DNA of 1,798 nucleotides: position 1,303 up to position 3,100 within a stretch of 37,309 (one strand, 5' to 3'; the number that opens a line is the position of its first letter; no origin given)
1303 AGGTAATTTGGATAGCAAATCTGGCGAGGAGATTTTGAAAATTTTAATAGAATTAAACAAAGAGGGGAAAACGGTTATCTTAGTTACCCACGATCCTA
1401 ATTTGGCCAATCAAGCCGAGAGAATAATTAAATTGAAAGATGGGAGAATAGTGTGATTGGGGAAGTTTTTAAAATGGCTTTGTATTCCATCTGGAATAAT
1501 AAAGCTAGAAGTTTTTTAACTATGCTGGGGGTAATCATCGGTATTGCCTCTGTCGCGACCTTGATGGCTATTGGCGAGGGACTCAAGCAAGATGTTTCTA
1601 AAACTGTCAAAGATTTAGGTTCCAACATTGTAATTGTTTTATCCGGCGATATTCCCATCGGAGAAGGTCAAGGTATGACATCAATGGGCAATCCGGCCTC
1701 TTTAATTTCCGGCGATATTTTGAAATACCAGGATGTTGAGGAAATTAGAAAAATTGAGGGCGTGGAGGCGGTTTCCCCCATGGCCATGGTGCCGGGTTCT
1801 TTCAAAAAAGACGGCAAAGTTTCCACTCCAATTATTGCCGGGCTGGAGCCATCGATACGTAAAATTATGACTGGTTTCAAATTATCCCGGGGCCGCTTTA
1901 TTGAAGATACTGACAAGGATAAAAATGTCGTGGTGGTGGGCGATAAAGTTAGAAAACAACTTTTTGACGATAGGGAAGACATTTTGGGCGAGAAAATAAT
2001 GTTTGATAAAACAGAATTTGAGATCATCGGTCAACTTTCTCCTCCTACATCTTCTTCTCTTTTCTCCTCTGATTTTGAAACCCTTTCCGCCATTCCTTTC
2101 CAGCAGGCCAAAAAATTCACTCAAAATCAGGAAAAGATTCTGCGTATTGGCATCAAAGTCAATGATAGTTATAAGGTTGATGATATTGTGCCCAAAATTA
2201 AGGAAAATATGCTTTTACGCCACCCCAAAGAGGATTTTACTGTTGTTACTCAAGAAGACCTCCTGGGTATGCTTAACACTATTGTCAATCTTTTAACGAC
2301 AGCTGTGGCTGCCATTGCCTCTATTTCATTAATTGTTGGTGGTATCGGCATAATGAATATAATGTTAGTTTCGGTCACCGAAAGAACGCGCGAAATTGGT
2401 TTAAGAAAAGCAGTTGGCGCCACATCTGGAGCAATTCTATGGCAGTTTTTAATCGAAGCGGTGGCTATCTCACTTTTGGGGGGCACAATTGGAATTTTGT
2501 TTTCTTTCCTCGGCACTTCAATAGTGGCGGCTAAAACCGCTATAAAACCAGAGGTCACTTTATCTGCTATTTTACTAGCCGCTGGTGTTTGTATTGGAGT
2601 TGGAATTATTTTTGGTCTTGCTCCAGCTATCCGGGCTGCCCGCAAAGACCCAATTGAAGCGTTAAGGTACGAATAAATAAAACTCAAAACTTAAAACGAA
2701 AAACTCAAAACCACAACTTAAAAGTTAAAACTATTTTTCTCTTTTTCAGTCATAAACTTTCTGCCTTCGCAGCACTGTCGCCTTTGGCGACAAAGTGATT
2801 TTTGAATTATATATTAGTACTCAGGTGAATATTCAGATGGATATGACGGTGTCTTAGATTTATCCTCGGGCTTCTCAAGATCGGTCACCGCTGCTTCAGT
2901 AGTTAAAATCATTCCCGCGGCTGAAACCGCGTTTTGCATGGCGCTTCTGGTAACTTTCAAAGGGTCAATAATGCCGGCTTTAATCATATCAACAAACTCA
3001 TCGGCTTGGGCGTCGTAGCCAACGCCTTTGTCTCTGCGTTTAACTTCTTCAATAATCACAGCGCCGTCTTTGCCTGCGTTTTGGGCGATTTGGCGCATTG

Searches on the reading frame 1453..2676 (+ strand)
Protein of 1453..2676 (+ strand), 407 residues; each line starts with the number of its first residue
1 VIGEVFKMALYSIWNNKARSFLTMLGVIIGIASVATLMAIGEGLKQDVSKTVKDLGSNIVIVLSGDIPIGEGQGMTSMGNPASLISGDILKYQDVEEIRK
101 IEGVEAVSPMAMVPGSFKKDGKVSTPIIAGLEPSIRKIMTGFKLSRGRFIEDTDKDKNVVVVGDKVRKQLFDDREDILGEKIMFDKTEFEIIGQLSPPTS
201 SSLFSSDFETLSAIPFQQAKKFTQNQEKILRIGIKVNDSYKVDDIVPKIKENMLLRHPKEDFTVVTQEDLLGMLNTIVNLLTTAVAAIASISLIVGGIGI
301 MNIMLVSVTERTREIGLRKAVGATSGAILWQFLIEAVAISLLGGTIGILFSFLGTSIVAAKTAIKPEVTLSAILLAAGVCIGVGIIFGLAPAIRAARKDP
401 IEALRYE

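Call 14: search_protein_families(library=pfam, proteins=[window:1453-2676:+])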
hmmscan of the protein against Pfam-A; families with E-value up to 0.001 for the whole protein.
window:1453-2676:+ (407 aa): 2 families
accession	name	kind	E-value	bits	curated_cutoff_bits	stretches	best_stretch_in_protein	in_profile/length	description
PF12704.14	MacB_PCD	-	5e-34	118.8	27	1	20-250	1-205/207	MacB-like periplasmic core domain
PF02687.27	FtsX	-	1.1e-19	71.1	25.5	1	287-400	2-120/120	FtsX-like permease C-terminal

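Call 22: find_encoding_contigs(protein=window:1453-2673:+, flank=3000, max_places=10)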
Protein window:1453-2673:+ (407 aa): 24 contigs read that carry it; 10 places shown.
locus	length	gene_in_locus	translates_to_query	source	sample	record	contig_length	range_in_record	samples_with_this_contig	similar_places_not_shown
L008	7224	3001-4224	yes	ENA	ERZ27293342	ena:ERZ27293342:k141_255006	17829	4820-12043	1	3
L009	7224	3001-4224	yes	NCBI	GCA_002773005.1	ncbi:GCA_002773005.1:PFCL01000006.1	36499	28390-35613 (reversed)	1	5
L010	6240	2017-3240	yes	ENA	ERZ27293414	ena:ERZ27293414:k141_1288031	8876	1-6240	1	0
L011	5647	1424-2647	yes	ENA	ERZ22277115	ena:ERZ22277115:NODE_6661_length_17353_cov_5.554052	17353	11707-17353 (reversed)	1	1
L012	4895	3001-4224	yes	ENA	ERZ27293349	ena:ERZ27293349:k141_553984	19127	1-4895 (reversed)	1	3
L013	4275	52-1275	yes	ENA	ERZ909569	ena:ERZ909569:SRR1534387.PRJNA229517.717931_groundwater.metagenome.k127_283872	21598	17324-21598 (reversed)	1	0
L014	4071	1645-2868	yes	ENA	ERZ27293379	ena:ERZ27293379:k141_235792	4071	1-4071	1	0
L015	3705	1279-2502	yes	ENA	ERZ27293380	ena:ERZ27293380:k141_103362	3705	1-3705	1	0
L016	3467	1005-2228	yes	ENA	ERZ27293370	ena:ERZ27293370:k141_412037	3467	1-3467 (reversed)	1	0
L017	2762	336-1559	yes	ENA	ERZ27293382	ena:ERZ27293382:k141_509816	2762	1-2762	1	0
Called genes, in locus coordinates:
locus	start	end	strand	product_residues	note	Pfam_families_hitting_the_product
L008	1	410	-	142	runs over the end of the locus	-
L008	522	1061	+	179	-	PF01250:Ribosomal_S6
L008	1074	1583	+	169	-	PF00436:SSB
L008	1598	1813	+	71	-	PF01084:Ribosomal_S18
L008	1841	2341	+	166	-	PF05239:PRC (faint)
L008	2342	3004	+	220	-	PF02463:SMC_N (faint), PF00005:ABC_tran, PF13304:AAA_21 (faint)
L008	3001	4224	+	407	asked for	PF12704:MacB_PCD, PF02687:FtsX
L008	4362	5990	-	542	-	PF00118:Cpn60_TCP1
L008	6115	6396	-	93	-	PF00166:Cpn10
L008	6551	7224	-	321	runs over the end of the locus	-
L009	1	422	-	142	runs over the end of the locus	-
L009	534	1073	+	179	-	PF01250:Ribosomal_S6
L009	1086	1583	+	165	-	PF00436:SSB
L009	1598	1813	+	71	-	PF01084:Ribosomal_S18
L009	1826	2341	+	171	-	PF05239:PRC (faint)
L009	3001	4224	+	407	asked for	PF12704:MacB_PCD, PF02687:FtsX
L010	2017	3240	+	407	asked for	PF12704:MacB_PCD, PF02687:FtsX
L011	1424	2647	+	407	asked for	PF12704:MacB_PCD, PF02687:FtsX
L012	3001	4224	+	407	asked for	PF12704:MacB_PCD, PF02687:FtsX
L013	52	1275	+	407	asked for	PF12704:MacB_PCD, PF02687:FtsX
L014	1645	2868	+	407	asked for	PF12704:MacB_PCD, PF02687:FtsX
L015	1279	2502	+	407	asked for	PF12704:MacB_PCD, PF02687:FtsX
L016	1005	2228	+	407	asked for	PF12704:MacB_PCD, PF02687:FtsX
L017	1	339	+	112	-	?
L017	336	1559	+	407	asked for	PF12704:MacB_PCD, PF02687:FtsX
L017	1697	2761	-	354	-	?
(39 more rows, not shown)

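Call 69: find_homologous_proteins(query=window:1453-2673:+, max_evalue=1e-40)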
Query window:1453-2673:+ (407 aa): 7768 proteins with E <= 1e-40 among 8000 candidates; the best 120 are listed.
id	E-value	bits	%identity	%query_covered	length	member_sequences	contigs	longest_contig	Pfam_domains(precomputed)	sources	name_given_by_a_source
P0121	8.2e-252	853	100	100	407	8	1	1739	PF02687.28,PF12704.15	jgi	-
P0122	8.8e-225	764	88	100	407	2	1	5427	PF02687.28,PF12704.15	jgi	jgi:putative ABC transport system permease protein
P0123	2.0e-201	687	77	100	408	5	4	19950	PF02687.28,PF12704.15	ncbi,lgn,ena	-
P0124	1.2e-141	490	57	100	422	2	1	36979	PF02687.28,PF12704.15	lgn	-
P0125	3.2e-141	489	57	100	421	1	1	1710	PF02687.28,PF12704.15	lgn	-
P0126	9.2e-140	484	58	99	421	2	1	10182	PF02687.28,PF12704.15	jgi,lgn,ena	-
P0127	1.5e-136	474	57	98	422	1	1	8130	PF02687.28,PF12704.15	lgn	-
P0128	9.9e-135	468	56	99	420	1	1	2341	PF02687.28,PF12704.15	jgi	jgi:putative ABC transport system permease protein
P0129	2.5e-132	460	58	94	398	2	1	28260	PF02687.28,PF12704.15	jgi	-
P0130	4.6e-132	459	55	100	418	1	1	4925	PF02687.28,PF12704.15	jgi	jgi:putative ABC transport system permease protein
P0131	9.4e-132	458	54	100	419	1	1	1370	PF02687.28,PF12704.15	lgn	-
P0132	1.0e-129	451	56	100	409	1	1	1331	PF02687.28,PF12704.15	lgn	-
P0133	2.7e-129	450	55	99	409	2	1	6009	PF02687.28,PF12704.15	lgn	-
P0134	1.6e-128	447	55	99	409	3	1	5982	PF02687.28,PF12704.15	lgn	-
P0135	2.1e-128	447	54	100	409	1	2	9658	PF02687.28,PF12704.15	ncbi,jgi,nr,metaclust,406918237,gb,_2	ncbi:MAG: hypothetical protein ACD_58C00071G0002 [uncultured bacterium]|nr:MAG: hypothetical protein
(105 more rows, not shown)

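Call 70: find_encoding_contigs(protein=P0122, flank=10000, max_places=2)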
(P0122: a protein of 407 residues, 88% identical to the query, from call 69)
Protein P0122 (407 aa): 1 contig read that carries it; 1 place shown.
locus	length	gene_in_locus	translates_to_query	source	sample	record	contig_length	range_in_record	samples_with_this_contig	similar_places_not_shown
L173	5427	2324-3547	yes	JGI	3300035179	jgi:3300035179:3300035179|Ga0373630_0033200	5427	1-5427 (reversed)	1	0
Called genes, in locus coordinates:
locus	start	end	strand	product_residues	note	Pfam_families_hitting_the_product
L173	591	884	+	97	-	-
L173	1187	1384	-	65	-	-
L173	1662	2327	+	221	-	PF02463:SMC_N (faint), PF00005:ABC_tran, PF13304:AAA_21 (faint)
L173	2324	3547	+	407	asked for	PF12704:MacB_PCD, PF02687:FtsX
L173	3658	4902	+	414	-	PF27218:MJ0043_C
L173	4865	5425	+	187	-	?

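Call 71: find_encoding_contigs(protein=P0123, flank=10000, max_places=3)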
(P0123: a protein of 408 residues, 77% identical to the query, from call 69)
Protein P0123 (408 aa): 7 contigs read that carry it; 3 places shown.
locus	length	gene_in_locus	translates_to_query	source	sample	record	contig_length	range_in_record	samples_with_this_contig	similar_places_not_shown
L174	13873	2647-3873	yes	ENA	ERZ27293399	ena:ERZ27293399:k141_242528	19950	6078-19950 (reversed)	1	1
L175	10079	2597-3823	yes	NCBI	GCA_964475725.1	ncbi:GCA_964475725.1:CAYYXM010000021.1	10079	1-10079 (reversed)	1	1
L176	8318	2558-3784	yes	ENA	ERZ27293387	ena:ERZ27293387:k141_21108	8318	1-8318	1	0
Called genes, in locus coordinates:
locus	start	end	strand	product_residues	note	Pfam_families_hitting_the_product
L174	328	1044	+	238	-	PF13560:HTH_31, PF01381:HTH_3, PF12844:HTH_19 (faint), PF00011:HSP20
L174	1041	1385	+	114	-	PF01035:DNA_binding_1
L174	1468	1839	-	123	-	-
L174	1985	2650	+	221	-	PF02463:SMC_N (faint), PF00005:ABC_tran, PF13304:AAA_21 (faint)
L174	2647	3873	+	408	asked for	PF12704:MacB_PCD, PF02687:FtsX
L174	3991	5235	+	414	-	PF27218:MJ0043_C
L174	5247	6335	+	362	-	PF19077:Big_13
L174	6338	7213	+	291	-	PF01149:Fapy_DNA_glyco, PF06831:H2TH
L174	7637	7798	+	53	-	-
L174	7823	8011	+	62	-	-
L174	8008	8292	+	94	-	-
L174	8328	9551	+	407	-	PF02660:G3P_acyltransf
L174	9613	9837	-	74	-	-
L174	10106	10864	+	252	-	PF01128:IspD (weak), PF00483:NTP_transferase, PF12804:NTP_transf_3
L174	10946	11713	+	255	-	PF11967:RecO_N, PF02565:RecO_C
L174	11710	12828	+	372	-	PF01168:Ala_racemase_N, PF00842:Ala_racemase_C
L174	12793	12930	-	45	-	-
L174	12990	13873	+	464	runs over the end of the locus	PF00587:tRNA-synt_2b, PF03129:HGTP_anticodon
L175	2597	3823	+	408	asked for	PF12704:MacB_PCD, PF02687:FtsX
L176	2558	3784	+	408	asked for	PF12704:MacB_PCD, PF02687:FtsX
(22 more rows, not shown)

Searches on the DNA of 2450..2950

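Call 84: search_rna_families(source=window, start=2450, end=2950, threshold=evalue, max_evalue=1)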
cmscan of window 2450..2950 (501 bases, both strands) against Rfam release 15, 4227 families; matches with E-value up to 1: 1.
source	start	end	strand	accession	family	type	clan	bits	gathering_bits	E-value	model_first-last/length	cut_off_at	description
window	2887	2920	-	RF00087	SNORD26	Gene; snRNA; snoRNA; CD-box;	CL00050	19.5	44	0.16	1-76/76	no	Small nucleolar RNA SNORD26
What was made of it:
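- On Known structured RNA family: Nothing credible at 2450-2950 at E up to 1 (call 84).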
